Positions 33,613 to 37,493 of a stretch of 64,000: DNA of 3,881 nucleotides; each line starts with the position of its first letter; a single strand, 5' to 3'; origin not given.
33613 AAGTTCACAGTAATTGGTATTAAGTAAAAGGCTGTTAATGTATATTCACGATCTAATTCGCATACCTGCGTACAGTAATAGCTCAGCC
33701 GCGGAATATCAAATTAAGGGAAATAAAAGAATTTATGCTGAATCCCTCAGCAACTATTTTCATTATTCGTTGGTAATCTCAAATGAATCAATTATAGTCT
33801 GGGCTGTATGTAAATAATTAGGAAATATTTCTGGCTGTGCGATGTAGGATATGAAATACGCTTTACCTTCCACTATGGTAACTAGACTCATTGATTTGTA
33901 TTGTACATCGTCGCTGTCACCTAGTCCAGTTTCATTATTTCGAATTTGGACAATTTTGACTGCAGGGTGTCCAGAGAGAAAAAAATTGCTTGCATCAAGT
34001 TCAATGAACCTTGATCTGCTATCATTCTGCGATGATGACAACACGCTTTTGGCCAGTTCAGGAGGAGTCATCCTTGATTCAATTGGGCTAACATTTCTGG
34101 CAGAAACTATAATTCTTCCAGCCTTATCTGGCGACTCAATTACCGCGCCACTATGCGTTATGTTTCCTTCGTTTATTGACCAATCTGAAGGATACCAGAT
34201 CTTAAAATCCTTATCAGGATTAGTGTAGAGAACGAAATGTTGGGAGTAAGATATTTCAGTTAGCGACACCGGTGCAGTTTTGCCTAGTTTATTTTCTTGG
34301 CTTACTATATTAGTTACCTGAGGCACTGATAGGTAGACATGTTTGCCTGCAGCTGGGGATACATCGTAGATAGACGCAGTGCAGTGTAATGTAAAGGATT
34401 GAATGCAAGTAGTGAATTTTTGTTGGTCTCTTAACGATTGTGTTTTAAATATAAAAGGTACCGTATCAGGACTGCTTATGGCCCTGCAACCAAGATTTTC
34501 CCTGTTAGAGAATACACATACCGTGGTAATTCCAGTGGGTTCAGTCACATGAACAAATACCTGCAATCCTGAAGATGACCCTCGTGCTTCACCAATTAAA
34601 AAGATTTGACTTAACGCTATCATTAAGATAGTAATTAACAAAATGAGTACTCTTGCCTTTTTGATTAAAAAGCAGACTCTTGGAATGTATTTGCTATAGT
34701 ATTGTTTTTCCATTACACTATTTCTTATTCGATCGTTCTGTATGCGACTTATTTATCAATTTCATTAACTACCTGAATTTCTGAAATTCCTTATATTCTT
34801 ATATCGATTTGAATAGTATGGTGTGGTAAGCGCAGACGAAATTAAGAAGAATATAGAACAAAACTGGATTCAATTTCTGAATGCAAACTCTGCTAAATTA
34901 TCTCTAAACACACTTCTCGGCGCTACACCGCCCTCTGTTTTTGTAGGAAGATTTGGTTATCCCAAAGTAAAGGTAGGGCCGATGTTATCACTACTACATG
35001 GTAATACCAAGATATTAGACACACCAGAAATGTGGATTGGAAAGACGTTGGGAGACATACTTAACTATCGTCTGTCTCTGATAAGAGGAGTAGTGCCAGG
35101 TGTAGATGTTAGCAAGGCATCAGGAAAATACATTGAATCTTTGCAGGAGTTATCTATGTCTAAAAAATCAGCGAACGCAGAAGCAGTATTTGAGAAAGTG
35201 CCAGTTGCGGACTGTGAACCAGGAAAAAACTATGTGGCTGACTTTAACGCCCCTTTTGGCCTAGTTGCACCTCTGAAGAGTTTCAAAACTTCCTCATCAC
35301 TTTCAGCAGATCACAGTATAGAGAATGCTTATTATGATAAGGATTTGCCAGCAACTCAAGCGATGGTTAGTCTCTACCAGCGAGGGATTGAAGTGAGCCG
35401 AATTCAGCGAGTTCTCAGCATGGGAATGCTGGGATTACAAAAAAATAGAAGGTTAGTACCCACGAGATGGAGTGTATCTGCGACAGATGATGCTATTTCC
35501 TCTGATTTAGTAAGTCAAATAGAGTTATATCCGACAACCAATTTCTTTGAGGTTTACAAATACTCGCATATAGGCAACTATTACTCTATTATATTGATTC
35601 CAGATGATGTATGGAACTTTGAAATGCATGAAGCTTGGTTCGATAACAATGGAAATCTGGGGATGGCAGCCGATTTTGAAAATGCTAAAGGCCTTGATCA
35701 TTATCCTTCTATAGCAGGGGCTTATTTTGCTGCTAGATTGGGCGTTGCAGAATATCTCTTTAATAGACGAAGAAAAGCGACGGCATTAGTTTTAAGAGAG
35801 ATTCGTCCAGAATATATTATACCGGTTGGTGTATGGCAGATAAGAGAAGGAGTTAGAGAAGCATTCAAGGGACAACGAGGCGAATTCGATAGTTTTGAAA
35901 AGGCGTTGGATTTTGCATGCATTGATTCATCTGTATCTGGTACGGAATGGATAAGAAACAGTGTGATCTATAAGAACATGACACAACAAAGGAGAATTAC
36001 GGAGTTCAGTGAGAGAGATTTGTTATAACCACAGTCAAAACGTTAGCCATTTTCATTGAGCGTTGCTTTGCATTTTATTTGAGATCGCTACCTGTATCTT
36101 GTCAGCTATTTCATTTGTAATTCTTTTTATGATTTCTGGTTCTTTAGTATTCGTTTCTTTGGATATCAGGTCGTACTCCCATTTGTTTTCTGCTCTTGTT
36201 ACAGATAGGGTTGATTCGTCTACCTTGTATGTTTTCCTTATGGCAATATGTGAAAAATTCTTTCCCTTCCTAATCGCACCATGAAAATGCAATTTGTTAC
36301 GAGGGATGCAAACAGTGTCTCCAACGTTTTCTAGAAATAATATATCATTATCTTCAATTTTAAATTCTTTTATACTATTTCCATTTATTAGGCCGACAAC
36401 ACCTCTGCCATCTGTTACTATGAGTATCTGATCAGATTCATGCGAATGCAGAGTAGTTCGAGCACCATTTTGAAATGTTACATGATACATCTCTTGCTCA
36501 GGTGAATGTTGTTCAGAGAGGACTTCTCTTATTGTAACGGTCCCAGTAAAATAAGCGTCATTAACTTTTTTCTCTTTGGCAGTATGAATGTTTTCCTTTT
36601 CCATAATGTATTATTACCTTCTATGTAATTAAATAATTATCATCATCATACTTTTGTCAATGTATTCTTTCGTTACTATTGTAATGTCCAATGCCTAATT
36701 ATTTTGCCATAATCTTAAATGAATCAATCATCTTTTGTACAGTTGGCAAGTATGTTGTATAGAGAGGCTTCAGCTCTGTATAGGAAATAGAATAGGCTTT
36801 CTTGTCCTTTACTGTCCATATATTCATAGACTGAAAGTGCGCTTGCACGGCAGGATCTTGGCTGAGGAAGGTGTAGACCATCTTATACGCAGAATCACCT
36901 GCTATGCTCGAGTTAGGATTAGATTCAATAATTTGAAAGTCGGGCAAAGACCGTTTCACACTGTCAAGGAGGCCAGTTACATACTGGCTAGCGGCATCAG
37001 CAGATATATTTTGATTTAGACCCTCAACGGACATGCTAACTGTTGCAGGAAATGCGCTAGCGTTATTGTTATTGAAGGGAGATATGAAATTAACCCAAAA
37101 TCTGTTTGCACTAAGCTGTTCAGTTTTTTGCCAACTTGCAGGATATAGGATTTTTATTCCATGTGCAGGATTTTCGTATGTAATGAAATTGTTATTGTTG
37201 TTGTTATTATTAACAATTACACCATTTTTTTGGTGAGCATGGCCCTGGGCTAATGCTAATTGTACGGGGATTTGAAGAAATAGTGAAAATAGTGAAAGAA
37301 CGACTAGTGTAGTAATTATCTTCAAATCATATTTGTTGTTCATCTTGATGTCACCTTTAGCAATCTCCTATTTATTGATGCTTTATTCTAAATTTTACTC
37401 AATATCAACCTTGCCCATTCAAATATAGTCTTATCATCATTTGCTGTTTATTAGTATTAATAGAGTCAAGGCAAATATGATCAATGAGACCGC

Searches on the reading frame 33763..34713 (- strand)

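Call 52: search_protein_families(library=pfam, proteins=[window:33763-34713:-], max_evalue=0.001)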
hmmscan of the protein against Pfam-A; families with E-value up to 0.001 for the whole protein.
window:33763-34713:- (316 aa): 2 families
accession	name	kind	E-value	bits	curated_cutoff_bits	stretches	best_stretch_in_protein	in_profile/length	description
PF18933.6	PsbP_2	-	0.00015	22.3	27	1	134-313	19-184/184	PsbP-like protein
PF01789.22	PsbP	-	0.0007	20.1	23.5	0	160-313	3-155/155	PsbP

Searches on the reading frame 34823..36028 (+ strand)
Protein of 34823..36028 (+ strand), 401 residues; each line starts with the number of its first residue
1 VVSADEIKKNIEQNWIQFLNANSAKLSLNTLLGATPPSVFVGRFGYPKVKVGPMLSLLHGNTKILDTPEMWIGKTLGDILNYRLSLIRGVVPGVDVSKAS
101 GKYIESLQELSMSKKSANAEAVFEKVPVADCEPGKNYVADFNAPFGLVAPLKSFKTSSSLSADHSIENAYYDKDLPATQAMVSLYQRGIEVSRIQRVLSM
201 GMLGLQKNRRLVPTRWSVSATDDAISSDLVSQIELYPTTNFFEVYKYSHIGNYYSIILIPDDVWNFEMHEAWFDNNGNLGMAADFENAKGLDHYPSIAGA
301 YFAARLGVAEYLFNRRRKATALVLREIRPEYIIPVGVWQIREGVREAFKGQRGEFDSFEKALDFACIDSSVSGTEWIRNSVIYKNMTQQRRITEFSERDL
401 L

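Call 52: search_protein_families(library=pfam, proteins=[window:34823-36028:+], max_evalue=0.001)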
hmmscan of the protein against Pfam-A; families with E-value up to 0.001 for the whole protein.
window:34823-36028:+ (401 aa): 2 families
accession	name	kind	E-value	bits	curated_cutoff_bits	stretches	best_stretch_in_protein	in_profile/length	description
PF04894.17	Nre_N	-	3.6e-76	257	25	1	21-274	19-265/270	Archaeal Nre, N-terminal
PF04895.17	Nre_C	-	8.3e-36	122.7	27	1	286-395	1-110/110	Archaeal Nre, C-terminal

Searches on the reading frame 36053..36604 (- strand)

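Call 52: search_protein_families(library=pfam, proteins=[window:36053-36604:-], max_evalue=0.001)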
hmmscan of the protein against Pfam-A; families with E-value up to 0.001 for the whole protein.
window:36053-36604:- (183 aa): 3 families
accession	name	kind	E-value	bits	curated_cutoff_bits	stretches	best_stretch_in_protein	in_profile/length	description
PF00190.28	Cupin_1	-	4.6e-07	30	22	1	39-132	35-123/151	Cupin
PF07883.17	Cupin_2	-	1.4e-05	25.1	27.2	1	41-90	2-47/70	Cupin domain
PF02041.22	Auxin_BP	-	0.00015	22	21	1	36-106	43-109/167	Auxin binding protein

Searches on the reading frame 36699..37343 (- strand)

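Call 52: search_protein_families(library=pfam, proteins=[window:36699-37343:-], max_evalue=0.001)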
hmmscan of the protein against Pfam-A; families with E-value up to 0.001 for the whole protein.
window:36699-37343:- (214 aa): 2 families
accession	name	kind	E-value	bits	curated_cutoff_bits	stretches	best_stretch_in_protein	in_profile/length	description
PF18933.6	PsbP_2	-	8.1e-10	39.4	27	1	32-211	23-184/184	PsbP-like protein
PF01789.22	PsbP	-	1.2e-06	29.1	23.5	1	52-211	2-155/155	PsbP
